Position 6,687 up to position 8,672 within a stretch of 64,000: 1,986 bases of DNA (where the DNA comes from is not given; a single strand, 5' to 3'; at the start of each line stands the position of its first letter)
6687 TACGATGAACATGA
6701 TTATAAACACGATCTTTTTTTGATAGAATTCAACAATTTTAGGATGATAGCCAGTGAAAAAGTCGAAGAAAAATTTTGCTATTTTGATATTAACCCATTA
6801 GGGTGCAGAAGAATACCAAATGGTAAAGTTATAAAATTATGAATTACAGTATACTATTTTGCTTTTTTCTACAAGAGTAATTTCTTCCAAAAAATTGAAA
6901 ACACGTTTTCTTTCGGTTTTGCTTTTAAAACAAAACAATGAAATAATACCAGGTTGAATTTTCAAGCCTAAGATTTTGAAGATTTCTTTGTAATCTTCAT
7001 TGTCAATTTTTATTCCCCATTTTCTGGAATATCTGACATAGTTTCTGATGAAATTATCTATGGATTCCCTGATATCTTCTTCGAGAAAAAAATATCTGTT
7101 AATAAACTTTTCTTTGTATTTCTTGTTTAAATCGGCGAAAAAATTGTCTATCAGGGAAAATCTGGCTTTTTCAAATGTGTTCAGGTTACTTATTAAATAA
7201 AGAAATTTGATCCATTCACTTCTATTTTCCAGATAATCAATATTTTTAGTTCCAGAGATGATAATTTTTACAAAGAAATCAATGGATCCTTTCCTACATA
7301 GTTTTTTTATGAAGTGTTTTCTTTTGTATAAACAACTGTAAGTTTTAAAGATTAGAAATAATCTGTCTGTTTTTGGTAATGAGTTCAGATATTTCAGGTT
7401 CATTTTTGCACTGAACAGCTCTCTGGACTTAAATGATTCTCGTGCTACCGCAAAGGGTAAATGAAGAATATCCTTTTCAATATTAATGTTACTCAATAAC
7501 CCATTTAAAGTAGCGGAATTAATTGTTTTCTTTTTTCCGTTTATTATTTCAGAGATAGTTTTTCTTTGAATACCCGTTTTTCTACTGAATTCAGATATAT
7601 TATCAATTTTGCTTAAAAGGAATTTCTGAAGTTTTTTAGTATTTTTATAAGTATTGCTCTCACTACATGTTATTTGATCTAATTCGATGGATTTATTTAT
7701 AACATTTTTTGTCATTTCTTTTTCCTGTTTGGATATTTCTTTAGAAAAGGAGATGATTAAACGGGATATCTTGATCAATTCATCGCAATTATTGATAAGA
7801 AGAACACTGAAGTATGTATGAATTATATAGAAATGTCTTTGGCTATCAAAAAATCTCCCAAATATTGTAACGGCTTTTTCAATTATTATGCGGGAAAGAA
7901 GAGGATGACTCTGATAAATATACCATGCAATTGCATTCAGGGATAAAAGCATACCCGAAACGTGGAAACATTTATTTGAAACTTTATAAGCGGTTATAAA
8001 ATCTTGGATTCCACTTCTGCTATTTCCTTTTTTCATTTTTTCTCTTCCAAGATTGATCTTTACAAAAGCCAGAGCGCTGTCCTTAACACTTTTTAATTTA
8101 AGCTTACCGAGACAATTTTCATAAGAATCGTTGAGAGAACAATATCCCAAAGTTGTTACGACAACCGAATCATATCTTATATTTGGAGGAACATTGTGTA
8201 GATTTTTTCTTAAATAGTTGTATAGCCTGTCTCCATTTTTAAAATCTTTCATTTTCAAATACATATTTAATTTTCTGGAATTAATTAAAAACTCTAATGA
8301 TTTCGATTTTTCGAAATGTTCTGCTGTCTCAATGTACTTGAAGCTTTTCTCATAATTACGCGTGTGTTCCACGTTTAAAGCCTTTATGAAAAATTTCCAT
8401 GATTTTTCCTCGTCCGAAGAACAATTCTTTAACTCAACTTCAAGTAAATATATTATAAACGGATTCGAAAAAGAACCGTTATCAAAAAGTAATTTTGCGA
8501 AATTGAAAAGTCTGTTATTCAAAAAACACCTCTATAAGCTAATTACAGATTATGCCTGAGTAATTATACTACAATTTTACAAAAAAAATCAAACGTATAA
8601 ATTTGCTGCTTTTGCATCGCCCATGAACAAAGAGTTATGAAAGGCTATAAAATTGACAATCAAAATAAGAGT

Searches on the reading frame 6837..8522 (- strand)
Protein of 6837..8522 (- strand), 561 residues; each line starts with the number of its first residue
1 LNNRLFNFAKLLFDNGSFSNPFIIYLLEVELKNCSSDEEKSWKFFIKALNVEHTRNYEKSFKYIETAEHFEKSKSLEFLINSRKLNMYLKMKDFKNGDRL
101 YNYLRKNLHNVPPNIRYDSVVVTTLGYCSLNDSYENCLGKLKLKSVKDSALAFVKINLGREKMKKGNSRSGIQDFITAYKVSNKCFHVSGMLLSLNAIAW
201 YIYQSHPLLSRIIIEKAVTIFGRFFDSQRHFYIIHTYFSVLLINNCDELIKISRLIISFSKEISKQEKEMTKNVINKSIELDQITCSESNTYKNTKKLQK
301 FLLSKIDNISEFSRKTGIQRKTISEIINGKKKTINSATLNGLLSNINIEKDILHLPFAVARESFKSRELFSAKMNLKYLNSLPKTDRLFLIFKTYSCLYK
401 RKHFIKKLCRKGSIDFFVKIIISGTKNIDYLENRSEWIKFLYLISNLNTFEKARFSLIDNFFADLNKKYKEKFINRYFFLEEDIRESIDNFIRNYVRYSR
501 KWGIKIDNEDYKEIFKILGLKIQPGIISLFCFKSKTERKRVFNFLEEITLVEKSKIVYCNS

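Call 10: search_protein_families(library=pfam, proteins=[window:6837-8522:-], max_evalue=0.1)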
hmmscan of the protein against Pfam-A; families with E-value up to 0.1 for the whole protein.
window:6837-8522:- (561 aa): 3 families
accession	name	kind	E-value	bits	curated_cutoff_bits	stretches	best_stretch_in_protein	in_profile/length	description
PF13443.12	HTH_26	-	5.6e-05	23.8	22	1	305-343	10-47/63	Cro/C1-type HTH DNA-binding domain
PF12844.13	HTH_19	-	0.00069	19.9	30.2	1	308-350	14-55/64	Helix-turn-helix domain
PF01381.28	HTH_3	-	0.0054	17.2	23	1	309-348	12-50/55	Helix-turn-helix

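Call 13: find_encoding_contigs(protein=window:6837-8522:-, flank=10000, max_places=10)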
Protein window:6837-8522:- (561 aa): no gene with exactly this product is on record in the collection.

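Call 32: find_homologous_proteins(query=window:6837-8522:-, max_evalue=0.001)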
Query window:6837-8522:- (561 aa): 2 proteins with E <= 0.001 among 8000 candidates.
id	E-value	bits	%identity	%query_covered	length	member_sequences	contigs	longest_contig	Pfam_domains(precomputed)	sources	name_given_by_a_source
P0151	0.0e+0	1220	100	100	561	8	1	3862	-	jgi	-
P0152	2.8e-114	401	39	98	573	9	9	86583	PF01381.29,PF13443.13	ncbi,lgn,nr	ncbi:MAG: hypothetical protein PWQ07_132 [Kosmotoga sp.]|nr:hypothetical protein [Kosmotoga sp.]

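Call 33: find_encoding_contigs(protein=P0152, flank=10000, max_places=6)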
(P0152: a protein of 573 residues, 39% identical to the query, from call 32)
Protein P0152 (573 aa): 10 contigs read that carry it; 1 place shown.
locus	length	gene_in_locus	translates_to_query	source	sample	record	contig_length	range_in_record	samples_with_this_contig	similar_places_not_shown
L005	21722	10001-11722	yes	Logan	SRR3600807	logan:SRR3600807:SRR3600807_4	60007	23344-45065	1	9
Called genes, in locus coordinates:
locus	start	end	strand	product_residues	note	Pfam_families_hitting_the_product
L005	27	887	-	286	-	PF01048:PNP_UDP_1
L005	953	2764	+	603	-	PF00587:tRNA-synt_2b, PF04073:tRNA_edit, PF03129:HGTP_anticodon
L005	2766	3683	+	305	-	PF01656:CbiA (faint), PF13401:AAA_22 (faint), PF02881:SRP54_N, PF21325:SHPRH_helical-1st (faint), PF06414:Zeta_toxin (weak), PF13245:AAA_19 (faint), PF00448:SRP54, PF13604:AAA_30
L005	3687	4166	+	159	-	PF02082:Rrf2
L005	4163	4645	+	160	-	PF01467:CTP_transf_like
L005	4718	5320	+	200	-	PF00889:EF_TS, PF25025:EF-Ts_N (weak)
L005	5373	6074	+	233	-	PF00696:AA_kinase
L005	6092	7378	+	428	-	PF03952:Enolase_N, PF00113:Enolase_C, PF13378:MR_MLE_C (weak), PF07476:MAAL_C (weak)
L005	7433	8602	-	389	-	PF13487:HD_5, PF01966:HD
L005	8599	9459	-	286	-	PF00497:SBP_bac_3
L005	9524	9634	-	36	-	-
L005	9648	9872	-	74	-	-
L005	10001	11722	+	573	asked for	PF01381:HTH_3 (faint), PF13443:HTH_26 (faint)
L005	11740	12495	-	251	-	PF06750:A24_N_bact, PF01478:Peptidase_A24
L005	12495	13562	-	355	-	PF13181:TPR_8 (faint), PF20225:DUF6584 (faint), PF13432:TPR_16 (weak), PF13414:TPR_11, PF00515:TPR_1 (weak), PF07719:TPR_2 (weak), PF13424:TPR_12 (weak), PF14559:TPR_19 (weak), +17 more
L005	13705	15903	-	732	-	PF08206:OB_RNB, PF17876:CSD2, PF00773:RNB, PF00575:S1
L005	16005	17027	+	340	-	PF00365:PFK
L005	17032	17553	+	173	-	PF01871:AMMECR1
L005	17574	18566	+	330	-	PF04055:Radical_SAM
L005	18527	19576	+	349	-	PF02424:ApbE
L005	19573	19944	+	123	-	PF07009:NusG_II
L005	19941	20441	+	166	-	PF07456:Hpre_diP_synt_I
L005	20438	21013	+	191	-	PF02545:Maf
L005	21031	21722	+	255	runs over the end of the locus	PF20582:UPF0758_N, PF04002:RadC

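Call 34: find_encoding_contigs(protein=P0151, flank=10000, max_places=6)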
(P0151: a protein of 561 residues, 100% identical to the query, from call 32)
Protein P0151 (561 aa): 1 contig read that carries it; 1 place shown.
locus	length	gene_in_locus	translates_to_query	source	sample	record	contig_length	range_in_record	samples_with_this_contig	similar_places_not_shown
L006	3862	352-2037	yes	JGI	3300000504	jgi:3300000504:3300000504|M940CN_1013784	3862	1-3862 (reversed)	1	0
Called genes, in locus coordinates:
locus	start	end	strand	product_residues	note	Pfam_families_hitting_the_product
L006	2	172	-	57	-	?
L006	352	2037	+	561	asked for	-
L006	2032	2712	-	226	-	PF13230:GATase_4 (faint)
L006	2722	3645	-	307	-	PF13487:HD_5, PF01966:HD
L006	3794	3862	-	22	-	?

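Call 41: find_related_loci(query=A1, collection=metagenome_contigs, flank=6000)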
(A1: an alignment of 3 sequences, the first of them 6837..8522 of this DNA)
Query A1 (561 aa) in metagenome_contigs; peptide patterns used: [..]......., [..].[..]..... (x = any residue, [..] = any of these).
154 stretches matched a pattern; 6 encode a relative of the query (tblastn E <= 1e-3); 6 distinct loci.
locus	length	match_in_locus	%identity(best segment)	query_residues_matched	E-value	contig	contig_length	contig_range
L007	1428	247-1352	38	1-367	2e-56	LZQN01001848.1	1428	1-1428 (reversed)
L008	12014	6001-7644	28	1-550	3e-49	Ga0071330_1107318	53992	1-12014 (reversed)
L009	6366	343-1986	28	1-550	6e-49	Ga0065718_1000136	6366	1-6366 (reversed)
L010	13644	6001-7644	28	1-550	8e-47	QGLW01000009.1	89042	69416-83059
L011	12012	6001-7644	28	1-550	1e-45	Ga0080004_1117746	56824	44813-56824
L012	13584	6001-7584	25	10-549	5e-38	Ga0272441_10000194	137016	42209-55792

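Call 50: find_homologous_proteins(query=A2, max_evalue=0.001)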
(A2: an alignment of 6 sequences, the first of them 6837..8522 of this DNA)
Query A2 (6 sequences) (561 aa, profile of the alignment): 2 proteins with E <= 0.001 among 8000 candidates.
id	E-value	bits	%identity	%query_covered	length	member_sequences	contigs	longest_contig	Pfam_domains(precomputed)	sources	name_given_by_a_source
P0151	1.9e-248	844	100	100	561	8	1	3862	-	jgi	-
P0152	8.5e-237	805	39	98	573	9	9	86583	PF01381.29,PF13443.13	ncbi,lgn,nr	ncbi:MAG: hypothetical protein PWQ07_132 [Kosmotoga sp.]|nr:hypothetical protein [Kosmotoga sp.]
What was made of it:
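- Tried and rejected: A profile search with six regulators returned no new proteins (call 50).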

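Call 61: search_protein_families(library=pfam, proteins=[L005:7433-8599:-, L005:8599-9456:-, L010:3321-5606:-, L012:4775-5281:-, L012:5971-7584:+, L010:6001-7644:+, P0152], max_evalue=0.01)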
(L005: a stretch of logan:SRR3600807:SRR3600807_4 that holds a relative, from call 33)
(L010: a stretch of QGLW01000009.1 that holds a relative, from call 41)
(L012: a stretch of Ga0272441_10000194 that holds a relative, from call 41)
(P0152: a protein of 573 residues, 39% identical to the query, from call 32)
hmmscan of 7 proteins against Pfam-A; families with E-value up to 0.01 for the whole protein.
L005:7433-8599:- (388 aa): 5 families
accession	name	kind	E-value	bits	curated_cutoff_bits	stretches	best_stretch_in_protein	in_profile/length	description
PF13487.12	HD_5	-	1.4e-44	152.3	27.2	1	202-366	3-170/170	HD domain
PF01966.28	HD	-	2.7e-23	82.9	22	1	215-335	3-116/116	HD domain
PF13185.12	GAF_2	-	3.9e-05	24.3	28.6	1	46-178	7-131/136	GAF domain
PF08668.18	HDOD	-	0.00029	20.8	22.9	1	215-268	97-148/196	HDOD domain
PF01590.32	GAF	-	0.0094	16.9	22.4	0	100-178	60-129/133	GAF domain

L005:8599-9456:- (285 aa): 3 families
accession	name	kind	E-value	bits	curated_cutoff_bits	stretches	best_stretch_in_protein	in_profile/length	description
PF00497.25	SBP_bac_3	-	6.3e-26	91.1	26.4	1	25-237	1-131/132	Bacterial extracellular solute-binding proteins, family 3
PF09084.16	NMT1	-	0.0014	19.1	20.5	0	56-135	17-101/216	NMT1/THI5 like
PF10613.14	Lig_chan-Glu_bd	-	0.0053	17.3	30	0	44-114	29-113/115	Ligated ion channel L-glutamate- and glycine-binding site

L010:3321-5606:- (761 aa): 7 families
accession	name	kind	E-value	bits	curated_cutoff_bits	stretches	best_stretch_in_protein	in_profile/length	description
PF13487.12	HD_5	-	9.8e-43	146.3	27.2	1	580-744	3-170/170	HD domain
PF00497.25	SBP_bac_3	-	2.1e-24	86.2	26.4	1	28-239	3-132/132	Bacterial extracellular solute-binding proteins, family 3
PF01966.28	HD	-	7.1e-22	78.3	22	1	592-713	2-116/116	HD domain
PF13185.12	GAF_2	-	9.3e-16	58.7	28.6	1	423-558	2-133/136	GAF domain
PF01590.32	GAF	-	1.9e-13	51.5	22.4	1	428-558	5-131/133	GAF domain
PF13492.12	GAF_3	-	1.6e-09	38.7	27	1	428-559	5-126/129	GAF domain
PF12974.12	Phosphonate-bd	-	0.00049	20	27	1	109-193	86-184/242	ABC transporter, phosphonate, periplasmic substrate-binding protein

L012:4775-5281:- (168 aa): 5 families
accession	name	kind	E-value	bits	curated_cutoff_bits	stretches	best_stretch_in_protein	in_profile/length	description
PF12796.13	Ank_2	-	1.7e-11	45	27.3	2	79-149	7-72/90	Ankyrin repeats (3 copies)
PF13857.12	Ank_5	-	1.5e-10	41.7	27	1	91-143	4-55/56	Ankyrin repeats (many copies)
PF13606.12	Ank_3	-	2e-08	34.2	22.3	0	35-62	1-28/30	Ankyrin repeat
PF13637.12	Ank_4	-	7.5e-06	26.6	22.7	0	77-114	5-40/50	Ankyrin repeats (many copies)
PF00023.36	Ank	-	5.1e-05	23.8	21.1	0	104-128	2-26/33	Ankyrin repeat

L012:5971-7584:+ (538 aa): 0 families

L010:6001-7644:+ (548 aa): 2 families
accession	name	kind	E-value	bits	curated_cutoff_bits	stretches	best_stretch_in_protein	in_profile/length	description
PF12569.14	NatA_aux_su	-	0.0027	17.1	33.3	1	35-71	193-229/515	N-terminal acetyltransferase A, auxiliary subunit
PF01381.28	HTH_3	-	0.0095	16.4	23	0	308-353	11-55/55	Helix-turn-helix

P0152 (573 aa): 4 families
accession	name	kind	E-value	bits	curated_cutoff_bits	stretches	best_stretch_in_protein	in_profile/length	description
PF13443.12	HTH_26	-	2.9e-06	27.9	22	1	318-362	3-47/63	Cro/C1-type HTH DNA-binding domain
PF01381.28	HTH_3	-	8.9e-06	26.1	23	1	317-370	1-53/55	Helix-turn-helix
PF22083.2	I-HmuI_NUMOD-like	-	0.0021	18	27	0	326-355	13-42/46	DNA endonuclease I-HmuI-like, NUMOD-like domain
PF12844.13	HTH_19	-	0.0027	18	30.2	1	317-362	4-48/64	Helix-turn-helix domain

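Call 62: search_solved_structures(query=A2, max_evalue=1)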
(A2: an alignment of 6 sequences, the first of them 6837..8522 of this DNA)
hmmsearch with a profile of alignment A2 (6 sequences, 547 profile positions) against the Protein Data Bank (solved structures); distinct sequences matched with E-value up to 1: 12.
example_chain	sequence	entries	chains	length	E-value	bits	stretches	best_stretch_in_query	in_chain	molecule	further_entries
7x9r_A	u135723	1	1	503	0.035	16.1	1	123-181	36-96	Glycosyl transferase family 2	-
6s73_A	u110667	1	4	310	0.2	13.6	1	367-451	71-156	Serine/threonine-protein kinase Nek7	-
5de2_A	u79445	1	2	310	0.29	13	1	369-451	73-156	Serine/threonine-protein kinase Nek7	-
8zd3_B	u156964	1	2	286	0.34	12.8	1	239-369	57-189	Alpha-protein kinase 1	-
6npy_B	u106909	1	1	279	0.65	11.9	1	384-451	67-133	Interferon-induced, double-stranded RNA-activated protein kinase,Serine/threonine-protein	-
8ej4_K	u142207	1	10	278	0.65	11.9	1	369-451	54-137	Serine/threonine-protein kinase Nek7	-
8sxn_A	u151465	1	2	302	0.71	11.8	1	368-451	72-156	Serine/threonine-protein kinase Nek7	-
9nfq_C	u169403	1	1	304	0.77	11.6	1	369-451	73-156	Serine/threonine-protein kinase Nek7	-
9h59_C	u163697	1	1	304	0.77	11.6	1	369-451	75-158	Serine/threonine-protein kinase Nek7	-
2wqm_A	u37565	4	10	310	0.8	11.6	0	369-451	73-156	SERINE/THREONINE-PROTEIN KINASE NEK7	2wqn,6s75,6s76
8ws0_A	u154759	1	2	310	0.8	11.6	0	369-451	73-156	Serine/threonine-protein kinase Nek7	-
8ws1_A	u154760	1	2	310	0.81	11.6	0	369-451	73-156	Serine/threonine-protein kinase Nek7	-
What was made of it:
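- On RRNPPA-type peptide quorum sensing: There is no PDB sequence match (best E 0.035, unrelated; call 62).
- Tried and rejected: A PDB sequence search with the regulator profile found nothing (call 62).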

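Call 63: predict_structure(alignment_id=A3)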
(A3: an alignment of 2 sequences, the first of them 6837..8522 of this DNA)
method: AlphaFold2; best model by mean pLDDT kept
length: 561 residues; sequences in the alignment: 2
mean_pLDDT: 51.7   pTM: 0.30
mean pLDDT of the five models: 51.7, 51.7, 49.3, 46.0, 43.2
residues with pLDDT >= 90: 16; 70-90: 99; 50-70: 120; < 50: 326
segments of 3 or more residues with pLDDT < 50: 1-5, 11-17, 93-146, 203-208, 217-287, 350-353, 384-434, 442-535, 537-561
pLDDT, mean of each block of 10 residues (from residue 1): 47 43 62 77 82 78 84 61 58 44 38 35 32 32 48 61 72 76 62 59 46 48 36 32 33 32 37 41 46 85 88 88 92 86 70 62 61 57 49 40 39 41 43 49 40 37 42 44 42 39 32 31 32 43 37 27 30
secondary structure, 60 per line:
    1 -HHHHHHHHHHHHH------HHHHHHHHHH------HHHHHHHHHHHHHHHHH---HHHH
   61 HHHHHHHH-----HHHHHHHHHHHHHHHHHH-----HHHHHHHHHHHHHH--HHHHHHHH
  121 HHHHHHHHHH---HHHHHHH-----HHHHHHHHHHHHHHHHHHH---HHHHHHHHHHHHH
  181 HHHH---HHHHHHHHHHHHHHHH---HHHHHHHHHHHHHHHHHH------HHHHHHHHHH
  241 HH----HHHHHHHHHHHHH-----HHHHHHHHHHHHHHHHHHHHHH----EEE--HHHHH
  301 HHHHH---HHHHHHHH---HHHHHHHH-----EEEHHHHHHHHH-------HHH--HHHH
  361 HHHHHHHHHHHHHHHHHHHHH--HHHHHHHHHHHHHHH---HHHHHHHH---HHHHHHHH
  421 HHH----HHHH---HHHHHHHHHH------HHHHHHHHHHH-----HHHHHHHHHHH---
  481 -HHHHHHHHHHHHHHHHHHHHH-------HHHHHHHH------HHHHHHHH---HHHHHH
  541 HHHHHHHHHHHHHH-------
elements in order: H2-14 H21-30 H37-53 H57-68 H74-91 H97-110 H113-130 H134-140 H146-164 H168-184 H188-203 H207-224 H231-242 H247-259 H265-286 E291-293 H296-305 H309-316 H320-327 E333-335 H336-344 H357-381 H384-398 H402-409 H413-423 H428-431 H435-444 H451-461 H467-477 H482-502 H510-517 H524-531 H535-554
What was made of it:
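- On RRNPPA-type peptide quorum sensing: The AF2 model is all-helical but has pLDDT 52 (call 63).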

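Call 64: search_protein_families(library=ncbifam, proteins=[window:6837-8522:-, L005:9648-9869:-, L005:9524-9631:-, L010:6001-7644:+], max_evalue=0.1)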
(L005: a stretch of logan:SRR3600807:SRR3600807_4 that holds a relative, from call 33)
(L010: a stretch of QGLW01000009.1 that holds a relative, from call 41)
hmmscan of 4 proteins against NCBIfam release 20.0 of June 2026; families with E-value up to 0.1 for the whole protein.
window:6837-8522:- (561 aa): 1 family
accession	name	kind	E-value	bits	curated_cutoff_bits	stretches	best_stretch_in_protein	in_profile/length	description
TIGR04111.1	BcepMu_gp16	hypoth_equivalog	0.022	14.6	34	1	308-332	15-39/55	phage-associated protein, BcepMu gp16 family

L005:9648-9869:- (73 aa): 0 families

L005:9524-9631:- (35 aa): 0 families

L010:6001-7644:+ (548 aa): 1 family
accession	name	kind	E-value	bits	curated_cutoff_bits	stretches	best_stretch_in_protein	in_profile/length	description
NF041522.1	TPR_sll0314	equivalog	0.082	12.1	225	0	40-73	186-219/275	Sll0314/Alr1548 family TPR repeat-containing protein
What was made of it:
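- No immunity, transporter or modification genes lie in the conserved cassette (calls 10, 33, 61, 64).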

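Call 68: list_cluster_members(proteins=[L010:6001-7644:+, L012:5971-7584:+, L008:6001-7644:+, L005:9648-9869:-, L005:9524-9631:-, L010:3321-5606:-, L012:283-2247:-])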
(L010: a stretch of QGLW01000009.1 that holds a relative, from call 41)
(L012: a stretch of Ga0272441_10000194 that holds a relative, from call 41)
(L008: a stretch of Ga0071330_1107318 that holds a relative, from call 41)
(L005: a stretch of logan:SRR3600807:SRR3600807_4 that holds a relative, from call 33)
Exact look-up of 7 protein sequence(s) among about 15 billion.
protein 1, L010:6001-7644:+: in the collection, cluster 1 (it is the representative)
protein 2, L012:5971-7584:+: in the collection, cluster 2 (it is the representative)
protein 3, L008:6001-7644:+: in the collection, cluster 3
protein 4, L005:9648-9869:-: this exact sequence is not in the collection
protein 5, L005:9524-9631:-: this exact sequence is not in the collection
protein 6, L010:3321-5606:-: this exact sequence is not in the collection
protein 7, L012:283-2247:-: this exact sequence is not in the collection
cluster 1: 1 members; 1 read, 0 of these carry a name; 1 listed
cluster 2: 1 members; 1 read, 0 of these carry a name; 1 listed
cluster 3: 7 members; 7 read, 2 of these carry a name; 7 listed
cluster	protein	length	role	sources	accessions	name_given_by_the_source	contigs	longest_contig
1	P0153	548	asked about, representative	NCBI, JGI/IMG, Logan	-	-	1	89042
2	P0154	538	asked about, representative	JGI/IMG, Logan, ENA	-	-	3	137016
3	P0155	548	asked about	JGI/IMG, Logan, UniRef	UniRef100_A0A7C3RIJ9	Uncharacterized protein n=1 Tax=Dictyoglomus thermophilum TaxID=14 RepID=A0A7C3RIJ9_DICTH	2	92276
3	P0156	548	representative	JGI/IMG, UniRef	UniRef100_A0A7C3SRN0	HTH cro/C1-type domain-containing protein n=1 Tax=Dictyoglomus turgidum TaxID=513050 ...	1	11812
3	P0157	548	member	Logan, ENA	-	-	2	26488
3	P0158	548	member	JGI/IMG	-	-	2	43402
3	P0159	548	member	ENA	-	-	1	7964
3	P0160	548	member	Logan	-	-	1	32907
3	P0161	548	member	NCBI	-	-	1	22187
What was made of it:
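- Homologues at 39% (Kosmotoga sp., P0152/L005) and 25-30% identity (L008-L012; the L008 type is named Dictyoglomus thermophilum/turgidum in UniRef, call 68) all have a small signal-peptide ORF divergently upstream.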

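Call 79: fold_search(model_id=the predicted structure, library=pdb)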
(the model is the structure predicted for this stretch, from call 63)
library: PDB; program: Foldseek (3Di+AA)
matches with E <= 10: 507; with E <= 0.001: 0
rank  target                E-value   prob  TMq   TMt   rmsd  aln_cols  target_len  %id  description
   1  8gl8_I                7.2e-03  0.84  0.14  0.13  27.6       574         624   12  The Type 9 Secretion System Extended Translocon - SprA-PorV-PPI-RemZ-SkpA-SprE complex (released 2024-01-31)
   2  9hmf_L                9.0e-02  0.23  0.13  0.11  29.8       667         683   13  Periplasmic scaffold of the Campylobacter jejuni flagellar motor (alpha carbon trace) (released 2024-12-25)
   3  4wne_A                1.1e-01  0.77  0.16  0.22  14.6       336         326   12  Crystal structure of the TPR domain of LGN in complex with Frmpd4/Preso1 at 2.0 Angstrom resolution (released 2015-09-16)
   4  9rtt_Q                1.2e-01  0.41  0.17  0.13  25.5       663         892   13  Activated Elongation Complex with IWS1 and ELOF1 (released 2025-09-03)
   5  8hmf_D                2.2e-01  0.12  0.11  0.06  40.5       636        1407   12  head module state 2 of Tetrahymena IFT-A (released 2023-06-14)
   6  7xn7_q                2.3e-01  0.25  0.16  0.11  28.4       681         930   12  RNA polymerase II elongation complex containing Spt4/5, Elf1, Spt6, Spn1 and Paf1C (released 2022-09-07)
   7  9hvq_Q                2.3e-01  0.20  0.14  0.10  27.9       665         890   12  Structure of the transcribing Pol II-DSIF-PAF-SPT6-RECQL5 complex (released 2025-07-16)
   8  4wnf_A                2.4e-01  0.89  0.14  0.28  14.8       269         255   13  Crystal structure of the oxidized TPR domain of LGN in complex with Frmpd4/Preso1 at 2.9 Angstrom resolution (released 2015-09-16)
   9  8dti_A                2.4e-01  0.82  0.18  0.16  12.3       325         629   12  Cryo-EM structure of Arabidopsis SPY in complex with GDP-fucose (released 2023-03-08)
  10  4xpd_A                2.4e-01  0.20  0.16  0.13  26.8       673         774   12  Crystal structure of yeast N-terminal acetyltransferase NatE (ppGpp) in complex with a bisubstrate (released 2016-07-20)
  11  5dbk_B                2.5e-01  0.69  0.16  0.23  16.5       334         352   13  apo form of the quorum sensor NprR from B. thuringiensis (released 2016-07-13)
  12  7kw7_E                2.8e-01  0.51  0.14  0.22  21.4       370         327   10  Atomic cryoEM structure of Hsp90-Hsp70-Hop-GR (released 2021-12-08)
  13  3sf4_A                3.1e-01  0.60  0.20  0.26  15.9       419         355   11  Crystal structure of the complex between the conserved cell polarity proteins Inscuteable and LGN (released 2011-11-23)
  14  5lfm_A                3.2e-01  0.96  0.14  0.35  11.0       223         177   10  MamA RS-1 ArsTM double mutant (released 2017-08-02)
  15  5lfm_B                3.5e-01  0.95  0.14  0.36  11.0       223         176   10  MamA RS-1 ArsTM double mutant (released 2017-08-02)
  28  5dbk_A                4.4e-01  0.44  0.15  0.22  19.1       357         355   15  apo form of the quorum sensor NprR from B. thuringiensis (released 2016-07-13)
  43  4gpk_D                7.5e-01  0.44  0.15  0.23  17.8       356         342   12  Crystal structure of NprR in complex with its cognate peptide NprX (released 2013-07-03)
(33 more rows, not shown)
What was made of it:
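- On RRNPPA-type peptide quorum sensing: The top Foldseek hits are TPR proteins, including NprR 5dbk/4gpk, but all have E>=7e-3 (call 79).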

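Call 83: search_protein_families(library=padloc, proteins=[window:6837-8522:-], max_evalue=0.01)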
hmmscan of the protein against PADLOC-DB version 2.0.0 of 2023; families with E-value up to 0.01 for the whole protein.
window:6837-8522:- (561 aa): 0 families

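Call 84: search_protein_families(library=phrogs, proteins=[window:6837-8522:-], max_evalue=0.01)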
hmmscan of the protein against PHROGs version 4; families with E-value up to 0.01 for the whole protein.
window:6837-8522:- (561 aa): 1 family
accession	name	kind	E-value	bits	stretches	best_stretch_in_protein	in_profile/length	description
phrog_925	-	DNA, RNA and nucleotide metabolism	0.0023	18.6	1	295-332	6-43/67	HTH DNA binding protein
